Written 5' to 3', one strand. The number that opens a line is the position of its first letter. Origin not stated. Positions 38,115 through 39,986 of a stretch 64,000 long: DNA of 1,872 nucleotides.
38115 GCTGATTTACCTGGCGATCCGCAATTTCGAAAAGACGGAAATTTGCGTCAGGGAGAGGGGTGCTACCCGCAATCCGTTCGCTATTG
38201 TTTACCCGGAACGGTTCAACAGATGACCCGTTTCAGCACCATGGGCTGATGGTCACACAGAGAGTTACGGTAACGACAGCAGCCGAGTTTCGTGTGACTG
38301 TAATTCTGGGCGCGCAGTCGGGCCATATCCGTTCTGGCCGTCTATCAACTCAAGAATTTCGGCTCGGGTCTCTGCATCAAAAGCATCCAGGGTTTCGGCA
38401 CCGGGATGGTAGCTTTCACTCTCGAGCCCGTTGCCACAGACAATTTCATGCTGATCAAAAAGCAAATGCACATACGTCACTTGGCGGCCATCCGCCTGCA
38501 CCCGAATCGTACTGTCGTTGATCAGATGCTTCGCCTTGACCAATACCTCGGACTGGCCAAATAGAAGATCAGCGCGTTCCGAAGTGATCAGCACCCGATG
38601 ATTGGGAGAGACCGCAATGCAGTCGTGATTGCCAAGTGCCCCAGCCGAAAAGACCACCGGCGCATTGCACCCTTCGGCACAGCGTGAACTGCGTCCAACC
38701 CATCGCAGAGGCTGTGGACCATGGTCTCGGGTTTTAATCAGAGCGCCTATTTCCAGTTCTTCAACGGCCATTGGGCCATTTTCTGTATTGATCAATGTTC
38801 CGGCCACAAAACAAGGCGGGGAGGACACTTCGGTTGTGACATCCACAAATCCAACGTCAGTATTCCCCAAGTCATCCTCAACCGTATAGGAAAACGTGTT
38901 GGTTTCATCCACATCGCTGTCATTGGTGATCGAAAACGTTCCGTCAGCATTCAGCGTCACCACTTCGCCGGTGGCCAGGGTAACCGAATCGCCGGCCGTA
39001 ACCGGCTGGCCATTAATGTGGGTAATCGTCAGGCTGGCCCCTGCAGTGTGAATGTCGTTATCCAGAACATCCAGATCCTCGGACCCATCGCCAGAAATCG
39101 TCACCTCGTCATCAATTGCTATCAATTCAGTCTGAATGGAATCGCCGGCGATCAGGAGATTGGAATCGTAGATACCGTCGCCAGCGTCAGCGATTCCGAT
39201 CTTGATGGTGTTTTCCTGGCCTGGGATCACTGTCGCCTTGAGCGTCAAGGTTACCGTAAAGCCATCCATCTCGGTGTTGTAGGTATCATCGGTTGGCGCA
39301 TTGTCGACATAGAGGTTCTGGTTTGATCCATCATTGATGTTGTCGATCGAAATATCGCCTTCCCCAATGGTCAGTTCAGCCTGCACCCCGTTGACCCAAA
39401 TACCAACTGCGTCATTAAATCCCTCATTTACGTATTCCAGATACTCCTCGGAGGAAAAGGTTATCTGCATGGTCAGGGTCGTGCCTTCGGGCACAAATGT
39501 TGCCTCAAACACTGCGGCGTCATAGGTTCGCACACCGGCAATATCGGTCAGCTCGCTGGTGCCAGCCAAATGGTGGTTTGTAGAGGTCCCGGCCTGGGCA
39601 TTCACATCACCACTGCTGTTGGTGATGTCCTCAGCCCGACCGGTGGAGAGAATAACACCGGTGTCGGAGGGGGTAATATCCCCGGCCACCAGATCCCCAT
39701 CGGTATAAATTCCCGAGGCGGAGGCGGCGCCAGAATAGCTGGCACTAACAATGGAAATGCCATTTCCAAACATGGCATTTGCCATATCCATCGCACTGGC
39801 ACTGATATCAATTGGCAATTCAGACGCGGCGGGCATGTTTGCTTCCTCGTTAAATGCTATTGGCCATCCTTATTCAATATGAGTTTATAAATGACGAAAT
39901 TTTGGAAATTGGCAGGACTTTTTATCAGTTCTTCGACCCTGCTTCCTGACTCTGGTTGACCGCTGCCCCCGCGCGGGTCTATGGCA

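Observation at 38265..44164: Two diverged 523-aa proteins in which a Hint (Hedgehog/intein) domain fills the C-terminal anchor slot of a choice-of-anchor-L-like surface head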

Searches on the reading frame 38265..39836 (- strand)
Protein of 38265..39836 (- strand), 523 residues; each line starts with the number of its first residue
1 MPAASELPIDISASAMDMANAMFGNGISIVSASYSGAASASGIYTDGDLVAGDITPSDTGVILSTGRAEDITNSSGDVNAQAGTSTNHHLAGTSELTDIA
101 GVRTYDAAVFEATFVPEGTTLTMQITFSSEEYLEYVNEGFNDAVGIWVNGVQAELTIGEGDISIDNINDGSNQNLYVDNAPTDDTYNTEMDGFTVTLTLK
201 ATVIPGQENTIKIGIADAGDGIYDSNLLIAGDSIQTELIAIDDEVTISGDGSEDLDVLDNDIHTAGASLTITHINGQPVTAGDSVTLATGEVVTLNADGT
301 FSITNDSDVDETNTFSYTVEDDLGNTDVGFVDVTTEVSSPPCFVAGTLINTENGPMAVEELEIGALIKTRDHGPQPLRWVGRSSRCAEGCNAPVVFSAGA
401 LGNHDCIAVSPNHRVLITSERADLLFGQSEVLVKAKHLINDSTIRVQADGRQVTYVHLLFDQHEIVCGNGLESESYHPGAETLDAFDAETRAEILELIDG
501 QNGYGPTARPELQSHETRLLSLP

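Call 3: search_protein_families(library=pfam, proteins=[window:38265-39836:-], max_evalue=0.1)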
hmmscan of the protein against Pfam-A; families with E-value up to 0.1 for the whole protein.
window:38265-39836:- (523 aa): 3 families
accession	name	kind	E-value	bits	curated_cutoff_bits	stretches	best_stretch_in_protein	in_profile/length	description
PF13403.11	Hint_2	-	1.4e-47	162.2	28.4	1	341-479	1-146/147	Hint domain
PF17963.7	Big_9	-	4.8e-09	37.4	23.6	1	239-334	5-89/89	Bacterial Ig domain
PF17892.7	Cadherin_5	-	0.0025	18.1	26.5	1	257-333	29-95/98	Cadherin-like domain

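Call 4: search_protein_families(library=ncbifam, proteins=[window:38265-39836:-], max_evalue=0.1)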
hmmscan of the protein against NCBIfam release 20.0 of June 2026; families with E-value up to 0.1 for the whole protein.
window:38265-39836:- (523 aa): 2 families
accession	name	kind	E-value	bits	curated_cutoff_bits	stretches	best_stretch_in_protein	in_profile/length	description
NF038133.1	choice_anch_L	domain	4.2e-52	176.8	27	1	17-233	2-218/219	choice-of-anchor L domain-containing protein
NF012211.1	tand_rpt_95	domain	0.00034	20.5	90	1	273-339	21-89/98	tandem-95 repeat protein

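Call 21: find_homologous_proteins(query=window:38265-39836:-, max_evalue=0.00001)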
Query window:38265-39836:- (523 aa): 3285 proteins with E <= 0.00001 among 8000 candidates; the best 120 are listed.
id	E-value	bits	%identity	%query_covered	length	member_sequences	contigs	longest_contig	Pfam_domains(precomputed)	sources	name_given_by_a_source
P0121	2.4e-277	938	82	99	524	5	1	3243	PF26766.1,PF17963.8,PF13403.12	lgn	-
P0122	8.8e-275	930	82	99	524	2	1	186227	PF26766.1,PF17963.8,PF13403.12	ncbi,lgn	-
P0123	4.5e-270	914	80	100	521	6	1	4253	PF26766.1,PF17963.8,PF13403.12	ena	-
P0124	8.5e-267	904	81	100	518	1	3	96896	PF26766.1,PF17963.8,PF13403.12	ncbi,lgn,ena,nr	ncbi:MAG: 2,3,4,5-tetrahydropyridine-2,6-carboxylate N-succinyltransferase [Rhodobacteraceae bacteri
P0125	3.2e-264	895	80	100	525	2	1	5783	PF26766.1,PF17963.8,PF13403.12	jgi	-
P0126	5.9e-264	894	77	99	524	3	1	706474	PF26766.1,PF17963.8,PF13403.12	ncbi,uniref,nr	ncbi:choice-of-anchor L domain-containing protein [Parasedimentitalea maritima]|uniref:2,3,4,5-tetra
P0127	5.2e-263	891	79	100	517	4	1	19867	PF26766.1,PF17963.8,PF13403.12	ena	-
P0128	1.3e-260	883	78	99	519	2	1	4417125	PF26766.1,PF17963.8,PF13403.12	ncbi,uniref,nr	ncbi:2,3,4,5-tetrahydropyridine-2,6-carboxylate N-succinyltransferase [Parasedimentitalea marina]|un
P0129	3.1e-257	872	77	99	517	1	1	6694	PF26766.1,PF17963.8,PF13403.12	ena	-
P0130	8.3e-256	867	77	100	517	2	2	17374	PF26766.1,PF17963.8,PF13403.12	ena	-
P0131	9.7e-256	867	94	83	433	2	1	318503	PF26766.1,PF17963.8,PF13403.12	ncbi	-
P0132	5.4e-254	861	77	100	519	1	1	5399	PF26766.1,PF17963.8,PF13403.12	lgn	-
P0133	8.4e-235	798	72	99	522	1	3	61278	PF26766.1,PF17963.8,PF13403.12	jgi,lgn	jgi:hypothetical protein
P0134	3.6e-233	793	72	99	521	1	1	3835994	PF26766.1,PF17963.8,PF13403.12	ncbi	ncbi:choice-of-anchor L domain-containing protein [Roseobacteraceae bacterium NS-SX3]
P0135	3.5e-231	786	72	99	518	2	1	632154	PF26766.1,PF17963.8,PF13403.12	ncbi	-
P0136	5.8e-226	769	70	99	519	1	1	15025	PF26766.1,PF17963.8,PF13403.12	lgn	-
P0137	6.9e-225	765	70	99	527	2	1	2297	PF26766.1,PF17963.8,PF13403.12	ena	-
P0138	1.4e-223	761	69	99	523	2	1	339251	PF26766.1,PF17963.8,PF17803.8,PF13403.12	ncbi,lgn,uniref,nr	ncbi:choice-of-anchor L domain-containing protein [Phaeobacter sp. PT47_59]|uniref:choice-of-anchor 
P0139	7.6e-223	759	69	99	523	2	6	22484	PF26766.1,PF17963.8,PF13403.12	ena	-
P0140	1.2e-220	751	68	99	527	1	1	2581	PF26766.1,PF17963.8,PF17803.8,PF13403.12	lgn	-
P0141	3.7e-220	750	68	99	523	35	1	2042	PF26766.1,PF17963.8,PF13403.12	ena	-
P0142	8.3e-220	749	68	99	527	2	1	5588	PF26766.1,PF17963.8,PF13403.12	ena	-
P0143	9.7e-220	748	69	99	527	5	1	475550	PF26766.1,PF17963.8,PF13403.12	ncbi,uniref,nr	ncbi:choice-of-anchor L domain-containing protein [Pseudophaeobacter sp. EL27]|uniref:choice-of-anch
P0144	1.5e-219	748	69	99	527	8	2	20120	PF26766.1,PF17963.8,PF13403.12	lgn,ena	-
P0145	3.2e-219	747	68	99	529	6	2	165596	PF26766.1,PF17963.8,PF13403.12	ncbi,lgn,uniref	ncbi:choice-of-anchor L domain-containing protein [Pseudophaeobacter sp.]|uniref:choice-of-anchor L 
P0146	1.8e-218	744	68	99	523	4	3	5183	PF26766.1,PF17963.8,PF13403.12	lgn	-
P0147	3.9e-218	743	68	99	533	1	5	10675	PF26766.1,PF17963.8,PF13403.12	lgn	-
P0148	3.1e-217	740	68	99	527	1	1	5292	PF26766.1,PF17963.8,PF13403.12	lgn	-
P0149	7.8e-216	736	68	99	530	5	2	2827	PF26766.1,PF17963.8,PF13403.12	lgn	-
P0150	1.4e-215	735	67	99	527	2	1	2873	PF26766.1,PF17963.8,PF13403.12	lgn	-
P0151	1.6e-215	734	66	99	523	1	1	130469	PF26766.1,PF17963.8,PF13403.12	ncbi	-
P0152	1.7e-215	734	66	99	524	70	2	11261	PF26766.1,PF17963.8,PF13403.12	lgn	-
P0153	6.7e-215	732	68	99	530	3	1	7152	PF26766.1,PF17963.8,PF13403.12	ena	-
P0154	1.9e-214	731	68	99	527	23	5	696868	PF26766.1,PF17963.8,PF13403.12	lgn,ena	-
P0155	3.9e-214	730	67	99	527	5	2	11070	PF26766.1,PF17963.8,PF13403.12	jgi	-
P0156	4.3e-214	730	68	99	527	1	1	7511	PF26766.1,PF17963.8,PF13403.12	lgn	-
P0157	5.8e-214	729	67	99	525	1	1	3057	PF26766.1,PF17963.8,PF13403.12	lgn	-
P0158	7.4e-214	729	68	99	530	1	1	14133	PF26766.1,PF17963.8,PF13403.12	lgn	-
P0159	2.9e-213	727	66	99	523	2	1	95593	PF26766.1,PF17963.8,PF13403.12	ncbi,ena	-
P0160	3.1e-213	727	67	99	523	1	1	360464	PF26766.1,PF17963.8,PF13403.12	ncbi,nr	ncbi:choice-of-anchor L domain-containing protein [Rhodobacteraceae bacterium F11138]|nr:choice-of-a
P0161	8.0e-213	726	65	100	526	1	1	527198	PF26766.1,PF17963.8,PF13403.12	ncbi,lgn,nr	ncbi:MAG: 2,3,4,5-tetrahydropyridine-2,6-carboxylate N-succinyltransferase [Rhodobacteraceae bacteri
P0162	3.1e-212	724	66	100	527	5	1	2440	PF26766.1,PF17963.8,PF13403.12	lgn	-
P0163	4.8e-212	723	65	100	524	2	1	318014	PF26766.1,PF17963.8,PF17803.8,PF13403.12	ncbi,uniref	ncbi:choice-of-anchor L domain-containing protein [Cribrihabitans pelagius]|uniref:choice-of-anchor 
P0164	1.1e-211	722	66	99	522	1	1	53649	PF26766.1,PF17963.8,PF13403.12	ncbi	-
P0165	1.1e-211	722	65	99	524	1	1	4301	PF26766.1,PF17963.8,PF13403.12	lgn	-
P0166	1.2e-211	722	66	99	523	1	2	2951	PF26766.1,PF17963.8,PF13403.12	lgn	-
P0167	1.5e-211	721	66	99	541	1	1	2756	PF26766.1,PF17963.8,PF13403.12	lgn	-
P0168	2.1e-211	721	66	98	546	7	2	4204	PF26766.1,PF17963.8,PF13403.12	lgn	-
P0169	3.3e-211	720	67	99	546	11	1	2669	PF26766.1,PF17963.8,PF17803.8,PF13403.12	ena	-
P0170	4.1e-211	720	66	99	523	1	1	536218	PF26766.1,PF17963.8,PF13403.12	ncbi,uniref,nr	ncbi:choice-of-anchor L domain-containing protein [Cochlodiniinecator piscidefendens]|uniref:choice-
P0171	4.7e-211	720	67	99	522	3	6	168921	PF26766.1,PF17963.8,PF13403.12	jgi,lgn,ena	-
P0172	6.4e-211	719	65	99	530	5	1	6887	PF26766.1,PF17963.8,PF13403.12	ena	-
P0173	9.4e-211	719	66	99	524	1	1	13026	PF26766.1,PF17963.8,PF13403.12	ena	-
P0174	1.4e-210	718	65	99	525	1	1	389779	PF26766.1,PF17963.8,PF13403.12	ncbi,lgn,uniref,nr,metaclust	ncbi:Hint domain-containing protein [Salinihabitans flavidus]|uniref:Hint domain-containing protein 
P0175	1.9e-210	718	65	99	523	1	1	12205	PF26766.1,PF17963.8,PF13403.12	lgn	-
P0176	3.2e-210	717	65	99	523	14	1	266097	PF26766.1,PF17963.8,PF13403.12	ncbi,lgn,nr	ncbi:choice-of-anchor L domain-containing protein [Ruegeria pomeroyi]|nr:choice-of-anchor L domain-c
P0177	4.2e-210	717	65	100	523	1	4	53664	PF26766.1,PF17963.8,PF13403.12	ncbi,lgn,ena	-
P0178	1.1e-209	715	65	99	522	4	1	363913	PF26766.1,PF17963.8,PF13403.12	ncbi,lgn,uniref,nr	ncbi:hypothetical protein TRL7639_03465 [Falsiruegeria litorea R37]|uniref:Hedgehog/Intein (Hint) do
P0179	1.2e-209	715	65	99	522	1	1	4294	PF26766.1,PF17963.8,PF13403.12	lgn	-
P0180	2.3e-209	714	66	99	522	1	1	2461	PF26766.1,PF17963.8,PF13403.12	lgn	-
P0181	2.4e-209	714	66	99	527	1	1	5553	PF26766.1,PF17963.8,PF13403.12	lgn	-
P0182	3.5e-209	714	65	99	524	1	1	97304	PF26766.1,PF17963.8,PF17803.8,PF13403.12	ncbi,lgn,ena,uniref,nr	ncbi:choice-of-anchor L domain-containing protein [Phaeobacter sp.]|uniref:choice-of-anchor L domain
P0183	3.9e-209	713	66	99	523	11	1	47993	PF26766.1,PF17963.8,PF13403.12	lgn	-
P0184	7.6e-209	712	64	99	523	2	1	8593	PF26766.1,PF17963.8,PF13403.12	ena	-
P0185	1.5e-208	711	65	99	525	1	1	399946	PF26766.1,PF17963.8,PF13403.12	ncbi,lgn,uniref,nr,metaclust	ncbi:choice-of-anchor L domain-containing protein [Ruegeria marina]|uniref:Hint domain-containing pr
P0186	2.7e-208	711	65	99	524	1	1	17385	PF26766.1,PF17963.8,PF13403.12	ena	-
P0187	1.5e-207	708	64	99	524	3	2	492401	PF26766.1,PF17963.8,PF13403.12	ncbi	-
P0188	2.8e-207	707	65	99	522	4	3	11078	PF26766.1,PF17963.8,PF13403.12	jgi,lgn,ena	-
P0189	4.2e-207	707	65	99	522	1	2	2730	PF26766.1,PF17963.8,PF13403.12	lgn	-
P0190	5.3e-207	706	65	99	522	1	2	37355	PF26766.1,PF17963.8,PF13403.12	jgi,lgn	-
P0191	7.6e-207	706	63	99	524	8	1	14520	PF26766.1,PF17963.8,PF13403.12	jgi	-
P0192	7.7e-207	706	65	99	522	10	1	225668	PF26766.1,PF17963.8,PF13403.12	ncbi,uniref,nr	ncbi:choice-of-anchor L domain-containing protein [Shimia thalassica]|uniref:choice-of-anchor L doma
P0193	9.2e-207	706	65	99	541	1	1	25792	PF26766.1,PF17963.8,PF13403.12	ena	-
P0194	1.2e-206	705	64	99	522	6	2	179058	PF26766.1,PF17963.8,PF13403.12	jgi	jgi:Hint domain/Bacterial Ig domain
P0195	2.3e-206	704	64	99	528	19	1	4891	PF26766.1,PF17963.8,PF13403.12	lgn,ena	-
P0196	2.6e-206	704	65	99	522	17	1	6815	PF26766.1,PF17963.8,PF13403.12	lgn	-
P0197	3.3e-206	704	64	99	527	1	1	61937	PF26766.1,PF17963.8,PF13403.12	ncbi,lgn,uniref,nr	ncbi:choice-of-anchor L domain-containing protein [Shimia abyssi]|uniref:Hint domain-containing prot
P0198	4.4e-206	703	65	99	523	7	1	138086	PF26766.1,PF17963.8,PF13403.12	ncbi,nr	ncbi:choice-of-anchor L domain-containing protein [Shimia sp. CNT1-13L.2]|nr:choice-of-anchor L doma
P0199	1.3e-205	702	65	99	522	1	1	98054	PF26766.1,PF17963.8,PF13403.12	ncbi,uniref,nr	ncbi:choice-of-anchor L domain-containing protein [Antarcticimicrobium luteum]|uniref:Hint domain-co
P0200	3.8e-205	700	64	99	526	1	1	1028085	PF26766.1,PF17963.8,PF13403.12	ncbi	-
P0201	5.2e-205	700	64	99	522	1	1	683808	PF26766.1,PF17963.8,PF13403.12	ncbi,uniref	ncbi:choice-of-anchor L domain-containing protein [Shimia sp. SDUM112013]|uniref:choice-of-anchor L 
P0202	5.9e-205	700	65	99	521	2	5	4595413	PF26766.1,PF17963.8,PF13403.12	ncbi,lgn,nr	ncbi:choice-of-anchor L domain-containing protein [Rhodobacteraceae bacterium M382]|nr:choice-of-anc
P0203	8.4e-205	699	65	99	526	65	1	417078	PF26766.1,PF17963.8,PF13403.12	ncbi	-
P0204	9.3e-205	699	65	99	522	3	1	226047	PF26766.1,PF17963.8,PF13403.12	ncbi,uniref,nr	ncbi:choice-of-anchor L domain-containing protein [Antarcticimicrobium sediminis]|uniref:Hint domain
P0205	1.0e-204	699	65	99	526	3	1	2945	PF26766.1,PF17963.8,PF13403.12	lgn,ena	-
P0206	1.0e-204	699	64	99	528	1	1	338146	PF26766.1,PF17963.8,PF13403.12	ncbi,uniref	ncbi:choice-of-anchor L domain-containing protein [Shimia sp.]|uniref:choice-of-anchor L domain-cont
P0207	1.3e-204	699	64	99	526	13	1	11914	PF26766.1,PF17963.8,PF13403.12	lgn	-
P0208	1.6e-204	698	63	99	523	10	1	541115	PF26766.1,PF17963.8,PF13403.12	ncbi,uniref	ncbi:choice-of-anchor L domain-containing protein [Phaeobacter sp. NW0010-22]|uniref:choice-of-ancho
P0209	2.0e-204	698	63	99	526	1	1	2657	PF26766.1,PF17963.8,PF13403.12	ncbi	-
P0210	2.0e-204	698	64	99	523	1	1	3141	PF26766.1,PF17963.8,PF13403.12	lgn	-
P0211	2.1e-204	698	65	99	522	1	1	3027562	PF26766.1,PF17963.8,PF13403.12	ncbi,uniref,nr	ncbi:choice-of-anchor L domain-containing protein [Pseudoruegeria sp. SHC-113]|uniref:choice-of-anch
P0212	2.7e-204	697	65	99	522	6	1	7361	PF26766.1,PF17963.8,PF13403.12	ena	-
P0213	3.5e-204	697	64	99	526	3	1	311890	PF26766.1,PF17963.8,PF17803.8,PF13403.12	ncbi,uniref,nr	ncbi:choice-of-anchor L domain-containing protein [Epibacterium sp. MM17-32]|uniref:choice-of-anchor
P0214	4.0e-204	697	64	100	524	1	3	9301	PF26766.1,PF17963.8,PF13403.12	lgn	-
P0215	4.4e-204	697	64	100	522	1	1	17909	PF26766.1,PF17963.8,PF13403.12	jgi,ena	-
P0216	1.6e-203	695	65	100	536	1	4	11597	PF26766.1,PF17963.8,PF13403.12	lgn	-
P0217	2.7e-203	694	63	99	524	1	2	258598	PF26766.1,PF17963.8,PF13403.12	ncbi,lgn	-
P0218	3.3e-203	694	64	99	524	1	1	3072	PF26766.1,PF17963.8,PF13403.12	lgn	-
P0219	4.6e-203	693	64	99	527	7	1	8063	PF26766.1,PF17963.8,PF13403.12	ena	-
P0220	4.8e-203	693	65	99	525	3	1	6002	PF26766.1,PF17963.8,PF13403.12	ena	-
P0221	8.0e-203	693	65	99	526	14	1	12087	PF26766.1,PF17963.8,PF13403.12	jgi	jgi:hypothetical protein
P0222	1.2e-202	692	62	99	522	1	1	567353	PF26766.1,PF17963.8,PF13403.12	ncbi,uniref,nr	ncbi:choice-of-anchor L domain-containing protein [Tropicibacter sp. Alg240-R139]|uniref:choice-of-a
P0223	1.2e-202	692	64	99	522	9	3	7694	PF26766.1,PF17963.8,PF13403.12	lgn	-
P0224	1.8e-202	691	65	99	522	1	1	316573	PF26766.1,PF17963.8,PF13403.12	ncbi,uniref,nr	ncbi:choice-of-anchor L domain-containing protein [Pseudodonghicola flavimaris]|uniref:Choice-of-anc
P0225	2.3e-202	691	63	99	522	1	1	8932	PF26766.1,PF17963.8,PF13403.12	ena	-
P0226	4.1e-202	690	62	99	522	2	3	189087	PF26766.1,PF17963.8,PF13403.12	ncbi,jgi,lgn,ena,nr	ncbi:MAG: Hint domain [Rhodobacteraceae bacterium HLUCCO07]|nr:MAG: Hint domain [Rhodobacteraceae ba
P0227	1.1e-201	689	63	99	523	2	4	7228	PF26766.1,PF17963.8,PF13403.12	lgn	-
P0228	1.3e-201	689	64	99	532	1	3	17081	PF26766.1,PF17963.8,PF13403.12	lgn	-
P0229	3.5e-201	687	64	99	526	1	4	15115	PF26766.1,PF17963.8,PF13403.12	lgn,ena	-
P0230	4.9e-201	687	63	100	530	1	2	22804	PF26766.1,PF17963.8,PF13403.12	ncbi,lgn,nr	ncbi:MAG: choice-of-anchor L domain-containing protein [Marinibacterium sp.]|nr:choice-of-anchor L d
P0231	6.3e-201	686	62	99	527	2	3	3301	PF26766.1,PF13403.12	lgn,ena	-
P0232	1.1e-200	686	63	100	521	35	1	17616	PF26766.1,PF17963.8,PF13403.12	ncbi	ncbi:MAG: choice-of-anchor L domain-containing protein [Paracoccaceae bacterium]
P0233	1.2e-200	685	62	99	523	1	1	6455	PF26766.1,PF17963.8,PF13403.12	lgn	-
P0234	3.0e-200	684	63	99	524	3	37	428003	PF26766.1,PF17963.8,PF13403.12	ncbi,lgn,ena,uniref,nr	ncbi:choice-of-anchor L domain-containing protein [Thalassobius sp. S69A]|uniref:choice-of-anchor L 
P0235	3.6e-200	684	63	99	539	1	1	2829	PF26766.1,PF17963.8,PF13403.12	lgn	-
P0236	6.4e-200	683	65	99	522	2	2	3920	PF26766.1,PF17963.8,PF17892.8,PF13403.12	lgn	-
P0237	1.2e-199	682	63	100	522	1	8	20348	PF26766.1,PF17963.8,PF13403.12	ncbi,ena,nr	ncbi:MAG: choice-of-anchor L domain-containing protein [Paracoccaceae bacterium]|nr:choice-of-anchor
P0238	1.6e-199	682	63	99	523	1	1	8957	PF26766.1,PF17963.8,PF13403.12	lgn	-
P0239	2.0e-199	681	64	97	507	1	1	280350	PF26766.1,PF17963.8,PF13403.12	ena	-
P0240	2.4e-199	681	63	100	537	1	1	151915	PF26766.1,PF16343.12,PF17963.8,PF13403.12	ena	-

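Call 32: list_cluster_members(proteins=[P0176, P0112, P0110])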
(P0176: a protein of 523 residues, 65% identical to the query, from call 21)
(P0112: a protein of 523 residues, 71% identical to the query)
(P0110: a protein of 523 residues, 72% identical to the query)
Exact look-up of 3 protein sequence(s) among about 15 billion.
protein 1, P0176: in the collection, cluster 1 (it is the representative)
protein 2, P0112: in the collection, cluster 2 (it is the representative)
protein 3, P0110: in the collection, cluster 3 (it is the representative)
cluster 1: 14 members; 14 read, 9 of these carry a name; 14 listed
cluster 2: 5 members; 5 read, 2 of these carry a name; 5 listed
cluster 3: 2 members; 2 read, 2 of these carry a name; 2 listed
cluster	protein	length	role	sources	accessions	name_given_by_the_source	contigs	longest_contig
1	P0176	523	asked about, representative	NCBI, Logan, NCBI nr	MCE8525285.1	choice-of-anchor L domain-containing protein [Ruegeria pomeroyi]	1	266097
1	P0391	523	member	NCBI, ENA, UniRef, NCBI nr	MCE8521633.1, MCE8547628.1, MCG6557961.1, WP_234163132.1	choice-of-anchor L domain-containing protein [Ruegeria pomeroyi] | Choice-of-anchor L domain-containing protein n=1 Tax=Ruegeria alba TaxID=2916756 ... | choice-of-anchor L domain-containing protein [Ruegeria alba]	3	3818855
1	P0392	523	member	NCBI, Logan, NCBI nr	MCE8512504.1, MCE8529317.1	choice-of-anchor L domain-containing protein [Ruegeria pomeroyi]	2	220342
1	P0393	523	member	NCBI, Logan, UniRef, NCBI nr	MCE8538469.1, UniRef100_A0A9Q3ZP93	choice-of-anchor L domain-containing protein [Ruegeria pomeroyi] | Choice-of-anchor L domain-containing protein n=2 Tax=Ruegeria pomeroyi TaxID=89184 ...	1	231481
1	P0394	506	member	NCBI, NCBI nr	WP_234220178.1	choice-of-anchor L domain-containing protein [Ruegeria pomeroyi]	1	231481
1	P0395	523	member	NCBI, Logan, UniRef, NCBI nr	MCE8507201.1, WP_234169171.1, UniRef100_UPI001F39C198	choice-of-anchor L domain-containing protein [Ruegeria pomeroyi] | choice-of-anchor L domain-containing protein n=1 Tax=Ruegeria pomeroyi TaxID=89184 ...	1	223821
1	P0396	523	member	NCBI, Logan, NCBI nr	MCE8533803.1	choice-of-anchor L domain-containing protein [Ruegeria pomeroyi]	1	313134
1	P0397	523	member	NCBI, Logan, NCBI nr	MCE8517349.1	choice-of-anchor L domain-containing protein [Ruegeria pomeroyi]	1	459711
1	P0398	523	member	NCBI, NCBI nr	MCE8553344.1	choice-of-anchor L domain-containing protein [Ruegeria pomeroyi]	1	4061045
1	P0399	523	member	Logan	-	-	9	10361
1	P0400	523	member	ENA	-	-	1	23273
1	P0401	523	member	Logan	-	-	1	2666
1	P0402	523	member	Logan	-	-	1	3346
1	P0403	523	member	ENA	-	-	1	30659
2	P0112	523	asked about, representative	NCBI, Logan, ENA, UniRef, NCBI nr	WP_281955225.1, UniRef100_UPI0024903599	Hint domain-containing protein [Pseudophaeobacter arcticus] | Hint domain-containing protein n=1 Tax=Pseudophaeobacter arcticus TaxID=385492 ...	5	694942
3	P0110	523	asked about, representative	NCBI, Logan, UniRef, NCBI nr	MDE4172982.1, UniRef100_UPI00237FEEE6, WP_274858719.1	Hint domain-containing protein [Phaeobacter sp. PT47_59] | Hint domain-containing protein n=1 Tax=Phaeobacter sp. PT47_59 TaxID=3029979 ...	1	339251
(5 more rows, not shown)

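Call 63: search_protein_families(library=phrogs, proteins=[window:38265-39836:-], max_evalue=0.01)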
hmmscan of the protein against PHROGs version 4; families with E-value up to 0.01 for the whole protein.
window:38265-39836:- (523 aa): 0 families

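Call 64: search_protein_families(library=padloc, proteins=[window:38265-39836:-], max_evalue=0.01)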
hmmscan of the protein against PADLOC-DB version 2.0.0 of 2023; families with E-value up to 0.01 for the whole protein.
window:38265-39836:- (523 aa): 0 families
